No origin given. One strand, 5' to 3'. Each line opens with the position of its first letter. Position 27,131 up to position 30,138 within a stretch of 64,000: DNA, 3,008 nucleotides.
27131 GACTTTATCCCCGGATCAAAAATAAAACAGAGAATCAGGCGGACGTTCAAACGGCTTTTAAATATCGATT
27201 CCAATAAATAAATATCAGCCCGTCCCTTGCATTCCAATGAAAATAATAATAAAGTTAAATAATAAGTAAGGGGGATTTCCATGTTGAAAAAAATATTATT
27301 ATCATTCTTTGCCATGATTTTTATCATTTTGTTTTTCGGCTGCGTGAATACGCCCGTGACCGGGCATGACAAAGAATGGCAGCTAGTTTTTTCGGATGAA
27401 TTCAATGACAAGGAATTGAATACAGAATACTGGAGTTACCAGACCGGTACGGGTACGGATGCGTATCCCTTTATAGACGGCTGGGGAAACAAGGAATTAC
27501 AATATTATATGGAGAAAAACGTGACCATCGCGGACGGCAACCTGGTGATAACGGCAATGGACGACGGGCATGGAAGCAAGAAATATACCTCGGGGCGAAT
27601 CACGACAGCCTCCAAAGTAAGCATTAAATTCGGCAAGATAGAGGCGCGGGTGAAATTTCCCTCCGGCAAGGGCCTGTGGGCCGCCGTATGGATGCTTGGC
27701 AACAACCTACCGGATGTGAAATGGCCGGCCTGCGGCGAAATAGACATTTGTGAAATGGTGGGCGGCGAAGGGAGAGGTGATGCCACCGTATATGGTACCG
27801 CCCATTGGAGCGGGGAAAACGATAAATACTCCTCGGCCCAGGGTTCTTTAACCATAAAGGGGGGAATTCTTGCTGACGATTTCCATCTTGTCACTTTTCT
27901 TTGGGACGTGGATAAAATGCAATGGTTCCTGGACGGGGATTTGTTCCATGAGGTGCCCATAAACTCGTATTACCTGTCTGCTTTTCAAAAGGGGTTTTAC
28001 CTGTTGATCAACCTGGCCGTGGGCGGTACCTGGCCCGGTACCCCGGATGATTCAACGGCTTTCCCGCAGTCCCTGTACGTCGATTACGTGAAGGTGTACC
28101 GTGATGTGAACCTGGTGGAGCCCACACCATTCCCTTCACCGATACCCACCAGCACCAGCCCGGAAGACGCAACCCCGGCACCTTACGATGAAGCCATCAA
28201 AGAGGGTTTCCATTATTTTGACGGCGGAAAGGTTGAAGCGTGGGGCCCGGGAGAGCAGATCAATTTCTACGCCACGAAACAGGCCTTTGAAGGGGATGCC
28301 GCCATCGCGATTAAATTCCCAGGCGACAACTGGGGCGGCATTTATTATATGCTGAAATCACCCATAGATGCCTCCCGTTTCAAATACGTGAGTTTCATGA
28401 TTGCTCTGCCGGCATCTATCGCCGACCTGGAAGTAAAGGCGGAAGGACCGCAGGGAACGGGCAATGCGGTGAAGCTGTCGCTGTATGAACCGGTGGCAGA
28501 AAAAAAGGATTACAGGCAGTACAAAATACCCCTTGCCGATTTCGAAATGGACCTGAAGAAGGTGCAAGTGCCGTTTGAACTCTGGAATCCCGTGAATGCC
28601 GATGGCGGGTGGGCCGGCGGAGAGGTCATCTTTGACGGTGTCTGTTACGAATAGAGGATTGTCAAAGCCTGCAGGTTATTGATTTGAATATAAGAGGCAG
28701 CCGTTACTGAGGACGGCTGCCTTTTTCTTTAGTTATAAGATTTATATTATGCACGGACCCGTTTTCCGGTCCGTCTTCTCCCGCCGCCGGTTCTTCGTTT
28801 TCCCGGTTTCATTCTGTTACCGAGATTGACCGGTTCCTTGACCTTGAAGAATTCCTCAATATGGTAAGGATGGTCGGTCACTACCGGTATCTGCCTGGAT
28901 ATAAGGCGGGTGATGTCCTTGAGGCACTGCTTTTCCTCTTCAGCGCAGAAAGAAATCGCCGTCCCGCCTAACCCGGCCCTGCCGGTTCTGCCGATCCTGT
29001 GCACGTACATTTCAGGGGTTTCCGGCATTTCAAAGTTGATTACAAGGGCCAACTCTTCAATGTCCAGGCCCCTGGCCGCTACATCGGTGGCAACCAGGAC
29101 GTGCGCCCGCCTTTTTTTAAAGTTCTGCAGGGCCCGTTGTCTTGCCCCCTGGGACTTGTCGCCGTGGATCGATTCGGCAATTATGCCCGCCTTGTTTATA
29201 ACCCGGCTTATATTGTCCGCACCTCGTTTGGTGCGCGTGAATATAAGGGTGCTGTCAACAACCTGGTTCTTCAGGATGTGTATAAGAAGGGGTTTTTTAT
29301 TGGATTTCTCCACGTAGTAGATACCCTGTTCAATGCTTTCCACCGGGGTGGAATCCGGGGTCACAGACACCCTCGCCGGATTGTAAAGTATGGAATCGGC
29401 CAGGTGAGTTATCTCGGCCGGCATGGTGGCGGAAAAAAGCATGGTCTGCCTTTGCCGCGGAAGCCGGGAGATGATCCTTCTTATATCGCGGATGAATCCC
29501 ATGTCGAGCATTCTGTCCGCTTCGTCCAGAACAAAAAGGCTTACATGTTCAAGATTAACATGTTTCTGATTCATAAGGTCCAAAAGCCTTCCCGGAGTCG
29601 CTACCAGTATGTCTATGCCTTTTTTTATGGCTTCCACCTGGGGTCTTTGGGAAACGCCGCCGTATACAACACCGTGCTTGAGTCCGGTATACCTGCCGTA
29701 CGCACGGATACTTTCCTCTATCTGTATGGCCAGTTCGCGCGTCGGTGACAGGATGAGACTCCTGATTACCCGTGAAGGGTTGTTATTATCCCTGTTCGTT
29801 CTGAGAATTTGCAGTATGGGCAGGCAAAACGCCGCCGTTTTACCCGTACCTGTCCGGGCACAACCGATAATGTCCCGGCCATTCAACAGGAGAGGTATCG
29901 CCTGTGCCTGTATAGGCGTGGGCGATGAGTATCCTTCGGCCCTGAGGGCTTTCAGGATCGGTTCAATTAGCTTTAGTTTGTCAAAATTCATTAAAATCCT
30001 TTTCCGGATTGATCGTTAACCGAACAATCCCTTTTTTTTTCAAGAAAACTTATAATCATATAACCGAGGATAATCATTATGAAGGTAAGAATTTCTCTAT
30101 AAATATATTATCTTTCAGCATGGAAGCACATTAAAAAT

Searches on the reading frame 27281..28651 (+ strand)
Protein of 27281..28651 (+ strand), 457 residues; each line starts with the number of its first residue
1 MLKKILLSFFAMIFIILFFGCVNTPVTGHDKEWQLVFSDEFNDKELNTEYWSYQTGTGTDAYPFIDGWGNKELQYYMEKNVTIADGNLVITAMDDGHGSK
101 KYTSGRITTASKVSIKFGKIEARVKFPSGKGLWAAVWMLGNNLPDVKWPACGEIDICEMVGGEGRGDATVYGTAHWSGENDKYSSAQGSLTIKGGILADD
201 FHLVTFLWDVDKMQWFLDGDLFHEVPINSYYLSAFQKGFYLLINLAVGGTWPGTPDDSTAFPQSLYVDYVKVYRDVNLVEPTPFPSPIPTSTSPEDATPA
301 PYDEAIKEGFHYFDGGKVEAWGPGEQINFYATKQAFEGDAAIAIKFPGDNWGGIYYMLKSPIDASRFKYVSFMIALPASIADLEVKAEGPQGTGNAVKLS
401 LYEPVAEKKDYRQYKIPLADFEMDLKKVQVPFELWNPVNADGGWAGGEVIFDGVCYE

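Call 42: search_protein_families(library=pfam, proteins=[window:27281-28651:+], max_evalue=0.00001)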
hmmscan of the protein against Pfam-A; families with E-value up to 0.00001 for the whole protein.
window:27281-28651:+ (457 aa): 2 families
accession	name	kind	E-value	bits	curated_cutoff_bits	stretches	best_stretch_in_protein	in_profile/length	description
PF00722.28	Glyco_hydro_16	-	9.1e-19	68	22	1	78-258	11-163/175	Glycosyl hydrolases family 16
PF03935.22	SKN1_KRE6_Sbg1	-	2.5e-17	63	30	1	29-141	113-224/501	Beta-glucan synthesis-associated protein SKN1/KRE6/Sbg1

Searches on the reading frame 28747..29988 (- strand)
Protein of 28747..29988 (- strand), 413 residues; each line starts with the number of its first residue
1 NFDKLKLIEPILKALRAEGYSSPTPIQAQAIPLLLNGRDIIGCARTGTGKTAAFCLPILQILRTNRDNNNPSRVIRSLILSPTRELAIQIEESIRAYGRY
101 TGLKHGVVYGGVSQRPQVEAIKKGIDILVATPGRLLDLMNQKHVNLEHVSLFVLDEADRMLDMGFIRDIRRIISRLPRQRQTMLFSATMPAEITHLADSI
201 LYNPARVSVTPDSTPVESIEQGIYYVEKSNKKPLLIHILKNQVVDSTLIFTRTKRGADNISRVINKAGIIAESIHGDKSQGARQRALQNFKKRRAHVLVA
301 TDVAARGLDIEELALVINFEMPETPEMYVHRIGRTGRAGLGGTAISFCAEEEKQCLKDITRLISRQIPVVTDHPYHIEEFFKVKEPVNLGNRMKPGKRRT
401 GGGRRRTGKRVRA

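Call 42: search_protein_families(library=pfam, proteins=[window:28747-29988:-], max_evalue=0.00001)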
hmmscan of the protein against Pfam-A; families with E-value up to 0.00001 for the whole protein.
window:28747-29988:- (413 aa): 3 families
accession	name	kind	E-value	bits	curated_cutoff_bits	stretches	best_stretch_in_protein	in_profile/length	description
PF00270.35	DEAD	-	6.7e-56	189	26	1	24-194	1-165/167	DEAD/DEAH box helicase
PF00271.37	Helicase_C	-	1.1e-31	109.8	23.5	1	231-339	2-110/110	Helicase conserved C-terminal domain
PF04851.21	ResIII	-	4.6e-07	30.3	22.5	1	40-189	26-162/164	Type III restriction enzyme, res subunit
